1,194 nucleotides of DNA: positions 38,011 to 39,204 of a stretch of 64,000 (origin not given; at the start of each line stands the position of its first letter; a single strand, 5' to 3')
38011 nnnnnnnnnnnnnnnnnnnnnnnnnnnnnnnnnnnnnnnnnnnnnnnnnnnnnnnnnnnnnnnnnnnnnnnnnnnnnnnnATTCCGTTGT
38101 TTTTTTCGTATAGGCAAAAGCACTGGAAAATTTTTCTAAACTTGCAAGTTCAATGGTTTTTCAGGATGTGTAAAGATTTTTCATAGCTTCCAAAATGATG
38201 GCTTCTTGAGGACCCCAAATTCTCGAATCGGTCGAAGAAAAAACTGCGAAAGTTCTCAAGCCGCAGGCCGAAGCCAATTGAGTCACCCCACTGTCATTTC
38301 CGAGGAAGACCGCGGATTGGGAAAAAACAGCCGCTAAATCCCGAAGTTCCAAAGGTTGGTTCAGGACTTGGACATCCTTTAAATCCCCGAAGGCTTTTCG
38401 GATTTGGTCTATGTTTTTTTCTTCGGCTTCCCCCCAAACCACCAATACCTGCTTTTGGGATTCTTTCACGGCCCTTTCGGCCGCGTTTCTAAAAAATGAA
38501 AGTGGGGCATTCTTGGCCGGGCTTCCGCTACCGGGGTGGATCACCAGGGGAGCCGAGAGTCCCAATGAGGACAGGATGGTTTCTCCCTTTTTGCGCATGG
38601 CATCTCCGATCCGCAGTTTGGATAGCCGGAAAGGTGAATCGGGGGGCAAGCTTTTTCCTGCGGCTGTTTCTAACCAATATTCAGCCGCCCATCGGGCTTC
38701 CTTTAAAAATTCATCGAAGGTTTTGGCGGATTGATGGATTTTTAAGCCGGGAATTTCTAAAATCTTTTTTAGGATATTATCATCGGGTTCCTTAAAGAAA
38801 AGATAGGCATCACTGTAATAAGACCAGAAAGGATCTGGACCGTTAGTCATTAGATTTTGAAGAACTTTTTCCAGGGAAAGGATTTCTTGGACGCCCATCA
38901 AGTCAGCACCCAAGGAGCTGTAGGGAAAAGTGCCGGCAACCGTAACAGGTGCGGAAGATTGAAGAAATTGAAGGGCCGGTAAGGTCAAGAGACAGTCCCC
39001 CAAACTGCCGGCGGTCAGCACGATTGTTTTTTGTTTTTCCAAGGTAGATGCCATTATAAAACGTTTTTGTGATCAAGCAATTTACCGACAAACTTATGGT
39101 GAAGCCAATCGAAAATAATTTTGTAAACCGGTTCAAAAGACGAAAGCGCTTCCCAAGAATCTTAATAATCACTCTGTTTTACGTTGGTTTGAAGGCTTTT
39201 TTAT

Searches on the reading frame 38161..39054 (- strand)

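Call 57: search_protein_families(library=pfam, proteins=[window:38161-39054:-], max_evalue=0.00001)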
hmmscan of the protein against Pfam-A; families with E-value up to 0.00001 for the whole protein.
window:38161-39054:- (297 aa): 1 family
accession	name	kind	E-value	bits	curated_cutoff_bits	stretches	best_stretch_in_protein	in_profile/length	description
PF01075.23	Glyco_transf_9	-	4.4e-11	43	22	1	170-283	108-220/247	Glycosyltransferase family 9 (heptosyltransferase)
